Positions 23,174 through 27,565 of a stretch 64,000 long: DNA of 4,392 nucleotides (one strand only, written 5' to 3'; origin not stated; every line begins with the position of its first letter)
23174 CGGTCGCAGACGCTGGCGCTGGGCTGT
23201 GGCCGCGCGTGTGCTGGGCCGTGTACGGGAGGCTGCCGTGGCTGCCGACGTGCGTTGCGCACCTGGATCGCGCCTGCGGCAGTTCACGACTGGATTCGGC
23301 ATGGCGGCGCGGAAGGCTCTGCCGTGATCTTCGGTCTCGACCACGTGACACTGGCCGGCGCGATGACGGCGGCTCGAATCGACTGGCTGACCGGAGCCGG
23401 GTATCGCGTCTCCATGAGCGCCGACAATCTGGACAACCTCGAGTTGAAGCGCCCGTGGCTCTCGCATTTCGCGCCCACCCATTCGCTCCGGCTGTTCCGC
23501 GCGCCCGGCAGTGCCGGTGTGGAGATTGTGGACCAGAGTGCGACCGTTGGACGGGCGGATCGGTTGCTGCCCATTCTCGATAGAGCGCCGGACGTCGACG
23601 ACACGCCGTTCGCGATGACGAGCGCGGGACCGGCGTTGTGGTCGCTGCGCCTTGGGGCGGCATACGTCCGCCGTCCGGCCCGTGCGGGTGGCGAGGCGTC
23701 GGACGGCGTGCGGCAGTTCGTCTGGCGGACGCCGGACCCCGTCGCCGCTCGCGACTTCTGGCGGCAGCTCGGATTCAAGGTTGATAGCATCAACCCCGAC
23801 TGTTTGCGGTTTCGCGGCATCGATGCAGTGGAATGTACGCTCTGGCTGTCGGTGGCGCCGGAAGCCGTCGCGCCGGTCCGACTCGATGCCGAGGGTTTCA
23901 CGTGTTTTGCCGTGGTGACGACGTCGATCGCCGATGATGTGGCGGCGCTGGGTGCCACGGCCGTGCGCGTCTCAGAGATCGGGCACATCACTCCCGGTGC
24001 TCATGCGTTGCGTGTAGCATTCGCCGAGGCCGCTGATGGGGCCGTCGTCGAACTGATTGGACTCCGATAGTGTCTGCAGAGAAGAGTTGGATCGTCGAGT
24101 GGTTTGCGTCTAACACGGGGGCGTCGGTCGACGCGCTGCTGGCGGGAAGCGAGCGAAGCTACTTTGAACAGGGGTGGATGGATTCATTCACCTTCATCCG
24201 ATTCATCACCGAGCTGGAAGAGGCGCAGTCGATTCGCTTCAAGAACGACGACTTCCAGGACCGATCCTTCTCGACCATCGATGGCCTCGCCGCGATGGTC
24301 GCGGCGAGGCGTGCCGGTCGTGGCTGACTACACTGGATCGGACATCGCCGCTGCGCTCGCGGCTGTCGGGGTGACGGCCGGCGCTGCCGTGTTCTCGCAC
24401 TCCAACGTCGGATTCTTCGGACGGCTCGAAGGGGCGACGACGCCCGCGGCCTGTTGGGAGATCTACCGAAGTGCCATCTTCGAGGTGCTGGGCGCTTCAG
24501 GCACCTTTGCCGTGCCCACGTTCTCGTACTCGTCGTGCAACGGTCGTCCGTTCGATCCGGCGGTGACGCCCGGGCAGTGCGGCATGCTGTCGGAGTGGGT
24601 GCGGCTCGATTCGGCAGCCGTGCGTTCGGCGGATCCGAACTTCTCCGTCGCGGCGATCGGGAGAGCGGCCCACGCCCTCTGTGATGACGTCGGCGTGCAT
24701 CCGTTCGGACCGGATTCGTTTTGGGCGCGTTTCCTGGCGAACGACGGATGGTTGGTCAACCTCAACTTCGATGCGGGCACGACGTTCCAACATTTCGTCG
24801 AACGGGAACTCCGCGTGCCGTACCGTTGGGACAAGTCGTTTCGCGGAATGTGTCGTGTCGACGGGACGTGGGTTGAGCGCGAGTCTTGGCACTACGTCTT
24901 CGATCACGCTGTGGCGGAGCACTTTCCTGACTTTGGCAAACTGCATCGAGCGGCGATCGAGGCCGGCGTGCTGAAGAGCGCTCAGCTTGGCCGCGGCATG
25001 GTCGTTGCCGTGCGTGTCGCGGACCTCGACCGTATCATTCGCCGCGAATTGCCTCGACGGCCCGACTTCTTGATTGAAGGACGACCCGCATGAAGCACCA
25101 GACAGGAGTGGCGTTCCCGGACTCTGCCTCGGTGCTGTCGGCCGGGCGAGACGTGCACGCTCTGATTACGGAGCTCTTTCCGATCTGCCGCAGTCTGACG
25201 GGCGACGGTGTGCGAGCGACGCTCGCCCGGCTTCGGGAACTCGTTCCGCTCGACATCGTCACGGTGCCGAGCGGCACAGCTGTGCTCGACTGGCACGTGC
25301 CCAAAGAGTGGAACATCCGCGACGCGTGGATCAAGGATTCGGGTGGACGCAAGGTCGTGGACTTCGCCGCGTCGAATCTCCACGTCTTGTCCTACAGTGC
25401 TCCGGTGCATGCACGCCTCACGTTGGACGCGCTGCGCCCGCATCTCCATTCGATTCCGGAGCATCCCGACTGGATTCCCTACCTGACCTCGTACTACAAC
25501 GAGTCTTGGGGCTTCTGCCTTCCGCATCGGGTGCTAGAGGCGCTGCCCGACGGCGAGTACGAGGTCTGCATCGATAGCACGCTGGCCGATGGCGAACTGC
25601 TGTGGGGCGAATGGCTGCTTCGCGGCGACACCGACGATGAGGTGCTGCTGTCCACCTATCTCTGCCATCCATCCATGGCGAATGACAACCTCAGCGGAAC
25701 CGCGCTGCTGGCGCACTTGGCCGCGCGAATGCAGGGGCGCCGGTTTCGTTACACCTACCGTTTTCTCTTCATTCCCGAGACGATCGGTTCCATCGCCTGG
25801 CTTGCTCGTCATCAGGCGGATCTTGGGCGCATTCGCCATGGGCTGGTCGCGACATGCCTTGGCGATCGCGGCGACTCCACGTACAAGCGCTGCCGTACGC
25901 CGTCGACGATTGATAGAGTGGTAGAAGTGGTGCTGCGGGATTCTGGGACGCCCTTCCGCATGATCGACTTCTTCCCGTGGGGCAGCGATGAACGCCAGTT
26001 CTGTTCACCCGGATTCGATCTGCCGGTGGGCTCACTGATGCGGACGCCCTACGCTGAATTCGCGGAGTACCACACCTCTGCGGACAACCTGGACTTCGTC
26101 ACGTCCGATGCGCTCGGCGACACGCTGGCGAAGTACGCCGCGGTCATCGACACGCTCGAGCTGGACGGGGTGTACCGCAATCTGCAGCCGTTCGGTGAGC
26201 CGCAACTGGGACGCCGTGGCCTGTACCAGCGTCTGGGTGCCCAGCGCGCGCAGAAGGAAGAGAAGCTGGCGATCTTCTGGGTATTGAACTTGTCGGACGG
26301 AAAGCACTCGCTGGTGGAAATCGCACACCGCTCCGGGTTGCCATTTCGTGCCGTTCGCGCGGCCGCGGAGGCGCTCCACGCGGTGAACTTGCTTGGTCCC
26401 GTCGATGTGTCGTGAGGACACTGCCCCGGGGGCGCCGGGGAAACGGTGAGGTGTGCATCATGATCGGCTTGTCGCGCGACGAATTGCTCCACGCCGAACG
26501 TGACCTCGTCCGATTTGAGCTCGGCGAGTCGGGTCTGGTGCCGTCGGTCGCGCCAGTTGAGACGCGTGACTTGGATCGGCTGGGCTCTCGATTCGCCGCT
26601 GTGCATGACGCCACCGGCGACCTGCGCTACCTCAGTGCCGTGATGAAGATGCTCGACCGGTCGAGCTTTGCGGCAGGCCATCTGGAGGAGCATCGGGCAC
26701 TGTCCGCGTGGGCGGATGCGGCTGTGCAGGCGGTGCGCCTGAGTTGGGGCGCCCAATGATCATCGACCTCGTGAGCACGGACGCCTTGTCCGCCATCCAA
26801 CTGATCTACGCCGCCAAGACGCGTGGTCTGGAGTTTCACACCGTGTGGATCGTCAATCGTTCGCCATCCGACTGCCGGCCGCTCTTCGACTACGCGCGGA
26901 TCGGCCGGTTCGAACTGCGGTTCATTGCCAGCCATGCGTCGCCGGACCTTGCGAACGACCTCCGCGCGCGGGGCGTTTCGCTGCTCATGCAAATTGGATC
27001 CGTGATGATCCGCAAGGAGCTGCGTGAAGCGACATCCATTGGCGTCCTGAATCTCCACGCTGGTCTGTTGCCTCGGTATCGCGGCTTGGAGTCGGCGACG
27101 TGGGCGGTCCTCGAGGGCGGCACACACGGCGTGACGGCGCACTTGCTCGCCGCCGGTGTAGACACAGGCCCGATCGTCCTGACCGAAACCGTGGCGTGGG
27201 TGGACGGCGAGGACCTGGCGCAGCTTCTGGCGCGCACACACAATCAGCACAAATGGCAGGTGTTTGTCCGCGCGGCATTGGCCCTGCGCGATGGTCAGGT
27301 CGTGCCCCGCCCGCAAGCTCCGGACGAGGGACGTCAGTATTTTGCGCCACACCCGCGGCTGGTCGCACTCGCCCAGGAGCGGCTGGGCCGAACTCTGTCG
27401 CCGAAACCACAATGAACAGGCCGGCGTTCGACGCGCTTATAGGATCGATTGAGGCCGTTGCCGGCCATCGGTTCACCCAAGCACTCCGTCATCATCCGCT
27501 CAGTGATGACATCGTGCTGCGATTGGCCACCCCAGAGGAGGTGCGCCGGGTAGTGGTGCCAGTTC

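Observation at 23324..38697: Carrier-protein-centred acyl/aroyl side-chain pathway embedded in a glycan operon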

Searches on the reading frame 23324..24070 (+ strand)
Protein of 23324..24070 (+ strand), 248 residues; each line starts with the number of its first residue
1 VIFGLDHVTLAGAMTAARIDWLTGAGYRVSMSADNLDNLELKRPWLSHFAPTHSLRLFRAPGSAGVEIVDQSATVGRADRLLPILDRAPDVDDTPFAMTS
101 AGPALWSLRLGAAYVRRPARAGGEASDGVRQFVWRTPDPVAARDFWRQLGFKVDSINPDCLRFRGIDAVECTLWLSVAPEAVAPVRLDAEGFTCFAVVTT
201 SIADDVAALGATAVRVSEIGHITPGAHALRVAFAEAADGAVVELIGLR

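Call 13: search_protein_families(library=ncbifam, proteins=[window:23324-24070:+], max_evalue=0.01)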
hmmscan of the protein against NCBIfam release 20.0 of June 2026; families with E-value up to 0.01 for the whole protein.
window:23324-24070:+ (248 aa): 0 families

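Call 35: search_solved_structures(query=window:23324-24070:+, max_evalue=10)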
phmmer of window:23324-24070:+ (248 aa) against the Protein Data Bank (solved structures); distinct sequences matched with E-value up to 10: 4.
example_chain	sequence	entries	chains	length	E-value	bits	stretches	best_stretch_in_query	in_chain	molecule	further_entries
4yf9_A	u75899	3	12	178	0.31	13.9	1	114-149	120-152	Protein related to penicillin acylase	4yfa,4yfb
8so5_G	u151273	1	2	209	0.41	13.5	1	114-149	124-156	Protein related to penicillin acylase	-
2z22_X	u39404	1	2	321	0.47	13.4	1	79-141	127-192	Periplasmic phosphate-binding protein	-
1a40_A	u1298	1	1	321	0.73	12.7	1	90-147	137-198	PHOSPHATE-BINDING PERIPLASMIC PROTEIN PRECURSOR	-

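Call 88: search_solved_structures(query=A5, max_evalue=10)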
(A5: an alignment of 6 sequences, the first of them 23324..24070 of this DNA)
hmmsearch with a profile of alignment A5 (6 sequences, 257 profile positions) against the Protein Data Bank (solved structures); distinct sequences matched with E-value up to 10: 26.
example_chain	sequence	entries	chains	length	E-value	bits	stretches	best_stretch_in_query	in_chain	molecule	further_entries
6xbv_A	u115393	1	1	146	0.0013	21.8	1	138-223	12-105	Methylmalonyl-CoA epimerase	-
6xbs_A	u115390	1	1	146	0.0017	21.4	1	138-222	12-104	Methylmalonyl-CoA epimerase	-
6wf6_A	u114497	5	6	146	0.0017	21.3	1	138-222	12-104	Methylmalonyl-CoA epimerase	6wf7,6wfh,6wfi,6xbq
6xbt_A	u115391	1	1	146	0.0018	21.2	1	138-222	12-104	Methylmalonyl-CoA epimerase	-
6xbr_A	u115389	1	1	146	0.0046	19.9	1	138-222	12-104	Methylmalonyl-CoA epimerase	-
6bnn_A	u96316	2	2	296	0.28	14.1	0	195-255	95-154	Lactoylglutathione lyase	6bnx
1c4w_A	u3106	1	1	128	0.41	13.5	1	14-113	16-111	CHEMOTAXIS PROTEIN CHEY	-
2id9_A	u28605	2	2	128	0.42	13.5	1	14-118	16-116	Chemotaxis protein cheY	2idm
1yem_A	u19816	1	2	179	0.43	13.5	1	90-163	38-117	Conserved hypothetical protein Pfu-838710-001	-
1e6m_A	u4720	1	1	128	0.56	13.1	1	16-113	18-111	CHEMOTAXIS PROTEIN CHEY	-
5d7z_A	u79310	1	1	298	0.58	13.1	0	196-255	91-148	Lactoylglutathione lyase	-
1ab5_A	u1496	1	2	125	0.61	13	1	12-113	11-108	CHEY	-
1u8t_A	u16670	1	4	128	0.61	13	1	19-118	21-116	Chemotaxis protein cheY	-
5chy_A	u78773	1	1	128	0.64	12.9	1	19-118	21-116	CHEY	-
8wiw_h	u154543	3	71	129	0.8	12.6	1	54-118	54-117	Chemotaxis protein CheY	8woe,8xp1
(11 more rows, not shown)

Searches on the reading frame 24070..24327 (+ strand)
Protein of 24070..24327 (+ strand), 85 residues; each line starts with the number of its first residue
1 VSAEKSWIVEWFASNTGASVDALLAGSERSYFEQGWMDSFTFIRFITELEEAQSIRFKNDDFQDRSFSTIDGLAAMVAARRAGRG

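Call 5: search_protein_families(library=pfam, proteins=[window:24070-24327:+], max_evalue=0.01)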
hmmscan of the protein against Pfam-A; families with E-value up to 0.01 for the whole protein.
window:24070-24327:+ (85 aa): 1 family
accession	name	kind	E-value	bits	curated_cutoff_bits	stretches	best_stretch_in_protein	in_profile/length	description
PF00550.31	PP-binding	-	4.1e-05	24.2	20.8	1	7-77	2-67/67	Phosphopantetheine attachment site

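Call 13: search_protein_families(library=ncbifam, proteins=[window:24070-24327:+], max_evalue=0.01)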
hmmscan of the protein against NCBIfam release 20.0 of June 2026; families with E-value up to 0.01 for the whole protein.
window:24070-24327:+ (85 aa): 2 families
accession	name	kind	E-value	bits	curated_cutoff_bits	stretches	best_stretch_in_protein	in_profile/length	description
NF058660.1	cispen_ACP_AmcB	equivalog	2.7e-05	24.3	80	1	37-80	35-78/80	cispentacin biosynthesis acyl carrier protein AmcB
NF003464.0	PRK05087.1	equivalog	0.0002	21.3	68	1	27-77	24-74/78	D-alanine--poly(phosphoribitol) ligase subunit DltC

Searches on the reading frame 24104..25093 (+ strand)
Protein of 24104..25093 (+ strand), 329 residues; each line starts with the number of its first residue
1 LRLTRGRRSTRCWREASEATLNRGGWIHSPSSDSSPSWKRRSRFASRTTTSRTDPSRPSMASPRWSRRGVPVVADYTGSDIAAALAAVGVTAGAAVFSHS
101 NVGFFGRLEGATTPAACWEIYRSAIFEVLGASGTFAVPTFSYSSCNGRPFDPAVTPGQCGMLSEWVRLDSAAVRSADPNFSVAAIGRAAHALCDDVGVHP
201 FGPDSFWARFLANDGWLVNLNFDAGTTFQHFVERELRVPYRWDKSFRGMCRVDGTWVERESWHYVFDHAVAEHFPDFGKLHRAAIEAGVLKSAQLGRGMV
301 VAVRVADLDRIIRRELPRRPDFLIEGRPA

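Call 5: search_protein_families(library=pfam, proteins=[window:24104-25093:+], max_evalue=0.01)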
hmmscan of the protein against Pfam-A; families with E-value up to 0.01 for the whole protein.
window:24104-25093:+ (329 aa): 1 family
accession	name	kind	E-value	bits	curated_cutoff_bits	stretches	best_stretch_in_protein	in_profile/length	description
PF02522.19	Antibiotic_NAT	-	3.6e-26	92.6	25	1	105-310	9-225/232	Aminoglycoside 3-N-acetyltransferase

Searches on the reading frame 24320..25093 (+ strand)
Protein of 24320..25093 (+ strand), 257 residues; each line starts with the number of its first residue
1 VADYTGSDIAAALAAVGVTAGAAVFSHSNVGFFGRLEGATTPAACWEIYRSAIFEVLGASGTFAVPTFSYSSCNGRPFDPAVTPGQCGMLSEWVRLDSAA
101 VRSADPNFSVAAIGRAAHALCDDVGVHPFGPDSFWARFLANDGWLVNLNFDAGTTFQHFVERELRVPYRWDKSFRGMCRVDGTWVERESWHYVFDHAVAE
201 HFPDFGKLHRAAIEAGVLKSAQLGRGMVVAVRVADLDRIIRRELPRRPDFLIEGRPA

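Call 13: search_protein_families(library=ncbifam, proteins=[window:24320-25093:+], max_evalue=0.01)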
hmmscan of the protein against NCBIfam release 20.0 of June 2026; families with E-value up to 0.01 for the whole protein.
window:24320-25093:+ (257 aa): 5 families
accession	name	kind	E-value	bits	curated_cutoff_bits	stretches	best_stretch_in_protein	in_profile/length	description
NF033082.0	AAC_3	equivalog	3.2e-16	59.5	270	1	5-229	2-243/262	aminoglycoside 3-N-acetyltransferase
NF033081.0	AAC_3_IV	equivalog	1.5e-13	50.8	420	1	7-249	2-231/252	AAC(3)-IV family aminoglycoside N-acetyltransferase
NF033180.1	AAC_3_VIII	exception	9.2e-09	34.9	560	1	87-182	110-207/286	aminoglycoside N-acetyltransferase AAC(3)-VIII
NF033080.0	AAC_3_II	subfamily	9.1e-07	28.6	480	1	77-161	85-173/268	AAC(3)-II family aminoglycoside N-acetyltransferase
NF033612.0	AAC_3_VIa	exception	3.5e-06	26.4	675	1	77-166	103-196/298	aminoglycoside N-acetyltransferase AAC(3)-VIa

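Call 43: search_solved_structures(query=window:24320-25093:+, max_evalue=0.001)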
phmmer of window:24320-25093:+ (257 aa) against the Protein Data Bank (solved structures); distinct sequences matched with E-value up to 0.001: 12.
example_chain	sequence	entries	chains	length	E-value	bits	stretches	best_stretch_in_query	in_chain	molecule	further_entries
6mn3_A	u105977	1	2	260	6.8e-10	41.9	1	7-172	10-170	Aminoglycoside N(3)-acetyltransferase, AAC(3)-IVa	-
6mn5_A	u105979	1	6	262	7.2e-09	38.6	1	7-171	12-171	Aminoglycoside N(3)-acetyltransferase, AAC(3)-IVa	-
6mn4_A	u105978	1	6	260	7.2e-09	38.6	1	7-171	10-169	Aminoglycoside N(3)-acetyltransferase, AAC(3)-IVa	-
3sma_A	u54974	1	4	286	3e-07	33.3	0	77-192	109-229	FrbF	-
7lap_A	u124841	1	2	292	4.1e-07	32.8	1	74-225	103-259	Aminoglycoside N(3)-acetyltransferase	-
6nti_A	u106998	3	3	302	4.8e-06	29.3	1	77-204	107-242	Aminoglycoside N(3)-acetyltransferase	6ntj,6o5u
6np1_A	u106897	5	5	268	5e-06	29.3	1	77-204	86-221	Aminoglycoside N(3)-acetyltransferase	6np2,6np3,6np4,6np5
6bbr_A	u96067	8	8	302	1.2e-05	28.1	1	77-204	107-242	AAC 3-VI protein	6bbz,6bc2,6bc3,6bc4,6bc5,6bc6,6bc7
7q0q_A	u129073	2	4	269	1.2e-05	28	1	6-180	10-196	Aminoglycoside N(3)-acetyltransferase III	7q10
7mqk_A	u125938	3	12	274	1.3e-05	27.9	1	6-180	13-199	Aminoglycoside N(3)-acetyltransferase III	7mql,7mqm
7q1d_A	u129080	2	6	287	1.5e-05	27.7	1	7-179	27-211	Aminoglycoside N(3)-acetyltransferase III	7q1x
5ht0_A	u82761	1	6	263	0.0005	22.7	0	5-195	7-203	Aminoglycoside acetyltransferase HMB0005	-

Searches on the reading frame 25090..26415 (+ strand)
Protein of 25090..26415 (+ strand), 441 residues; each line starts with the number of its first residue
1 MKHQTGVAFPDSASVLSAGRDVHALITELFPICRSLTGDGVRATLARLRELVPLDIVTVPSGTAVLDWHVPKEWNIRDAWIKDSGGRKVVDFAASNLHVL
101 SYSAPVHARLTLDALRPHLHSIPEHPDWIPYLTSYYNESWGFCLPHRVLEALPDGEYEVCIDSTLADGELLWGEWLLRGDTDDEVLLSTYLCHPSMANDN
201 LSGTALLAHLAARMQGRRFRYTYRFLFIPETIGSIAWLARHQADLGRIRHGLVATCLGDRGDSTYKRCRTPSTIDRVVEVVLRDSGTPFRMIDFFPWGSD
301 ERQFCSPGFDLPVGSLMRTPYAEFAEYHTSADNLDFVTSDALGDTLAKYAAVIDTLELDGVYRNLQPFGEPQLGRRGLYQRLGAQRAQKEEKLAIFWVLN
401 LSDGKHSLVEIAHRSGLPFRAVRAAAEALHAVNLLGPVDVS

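Call 5: search_protein_families(library=pfam, proteins=[window:25090-26415:+], max_evalue=0.01)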
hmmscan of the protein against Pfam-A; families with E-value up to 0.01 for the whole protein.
window:25090-26415:+ (441 aa): 3 families
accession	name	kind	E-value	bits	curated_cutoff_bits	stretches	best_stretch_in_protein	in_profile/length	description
PF16254.10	DUF4910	-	4.8e-103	343.7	26.6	1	23-358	1-246/247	Domain of unknown function (DUF4910)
PF09940.16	DUF2172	-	2.3e-39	134.1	27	1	73-164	1-92/92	Domain of unknown function (DUF2172)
PF16221.11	HTH_47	-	8e-27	93.1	27.1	1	361-435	2-76/78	winged helix-turn-helix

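Call 13: search_protein_families(library=ncbifam, proteins=[window:25090-26415:+], max_evalue=0.01)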
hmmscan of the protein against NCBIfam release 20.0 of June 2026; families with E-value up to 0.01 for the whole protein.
window:25090-26415:+ (441 aa): 0 families

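Call 18: search_solved_structures(query=window:25090-26415:+, max_evalue=1)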
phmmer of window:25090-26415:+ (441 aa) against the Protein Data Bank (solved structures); distinct sequences matched with E-value up to 1: 1.
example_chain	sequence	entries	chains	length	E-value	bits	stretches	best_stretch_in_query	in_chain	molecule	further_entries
3k9t_A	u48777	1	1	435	2.7e-153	514.4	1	18-435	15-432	putative peptidase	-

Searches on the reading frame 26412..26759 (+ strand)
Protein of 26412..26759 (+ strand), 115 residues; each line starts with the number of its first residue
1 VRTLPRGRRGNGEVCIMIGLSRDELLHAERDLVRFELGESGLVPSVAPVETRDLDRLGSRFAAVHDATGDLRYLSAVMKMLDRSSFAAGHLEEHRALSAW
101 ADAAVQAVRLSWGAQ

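Call 5: search_protein_families(library=pfam, proteins=[window:26412-26759:+], max_evalue=0.01)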
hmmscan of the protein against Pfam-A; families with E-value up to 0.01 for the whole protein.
window:26412-26759:+ (115 aa): 0 families

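Call 13: search_protein_families(library=ncbifam, proteins=[window:26412-26759:+], max_evalue=0.01)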
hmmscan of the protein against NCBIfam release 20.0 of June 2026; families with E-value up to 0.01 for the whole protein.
window:26412-26759:+ (115 aa): 0 families

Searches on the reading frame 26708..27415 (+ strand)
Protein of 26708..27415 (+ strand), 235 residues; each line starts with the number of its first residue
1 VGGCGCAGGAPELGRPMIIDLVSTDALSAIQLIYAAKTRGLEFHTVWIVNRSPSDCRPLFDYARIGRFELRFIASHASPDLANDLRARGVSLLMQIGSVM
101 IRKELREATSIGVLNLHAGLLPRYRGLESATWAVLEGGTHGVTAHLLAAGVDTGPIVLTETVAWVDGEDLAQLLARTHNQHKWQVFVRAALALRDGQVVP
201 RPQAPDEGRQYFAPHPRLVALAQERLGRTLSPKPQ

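Call 5: search_protein_families(library=pfam, proteins=[window:26708-27415:+], max_evalue=0.01)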
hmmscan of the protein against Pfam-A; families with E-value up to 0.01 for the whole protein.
window:26708-27415:+ (235 aa): 1 family
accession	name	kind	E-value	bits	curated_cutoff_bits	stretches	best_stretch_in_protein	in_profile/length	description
PF00551.24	Formyl_trans_N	-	1.1e-15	58.3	26.1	1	78-188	68-179/181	Formyl transferase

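Call 13: search_protein_families(library=ncbifam, proteins=[window:26756-27415:+], max_evalue=0.01)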
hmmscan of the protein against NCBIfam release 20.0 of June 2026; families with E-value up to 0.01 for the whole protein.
window:26756-27415:+ (219 aa): 7 families
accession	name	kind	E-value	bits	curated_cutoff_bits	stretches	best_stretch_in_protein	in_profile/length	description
NF005414.0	PRK06988.1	equivalog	1.4e-14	53.8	316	1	82-195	87-200/311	formyltransferase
TIGR00639.1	PurN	equivalog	1.6e-14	53.9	150.1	1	64-175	70-182/192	phosphoribosylglycinamide formyltransferase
NF005998.1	PRK08125.1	equivalog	3.2e-11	42.3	777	1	84-191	87-194/649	bifunctional UDP-4-amino-4-deoxy-L-arabinose formyltransferase/UDP-glucuronic acid oxidase ArnA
TIGR00460.1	fmt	equivalog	6.4e-11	41.9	201.5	1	84-185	91-192/315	methionyl-tRNA formyltransferase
NF005755.0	PRK07579.1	equivalog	6e-05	23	238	1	94-181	85-171/245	dTDP-4-amino-4,6-dideoxyglucose formyltransferase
NF004684.0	PRK06027.1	subfamily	0.0001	22.1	223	1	85-175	178-268/286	formyltetrahydrofolate deformylase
TIGR00655.1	PurU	equivalog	0.00027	20.7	285.95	1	89-174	177-262/280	formyltetrahydrofolate deformylase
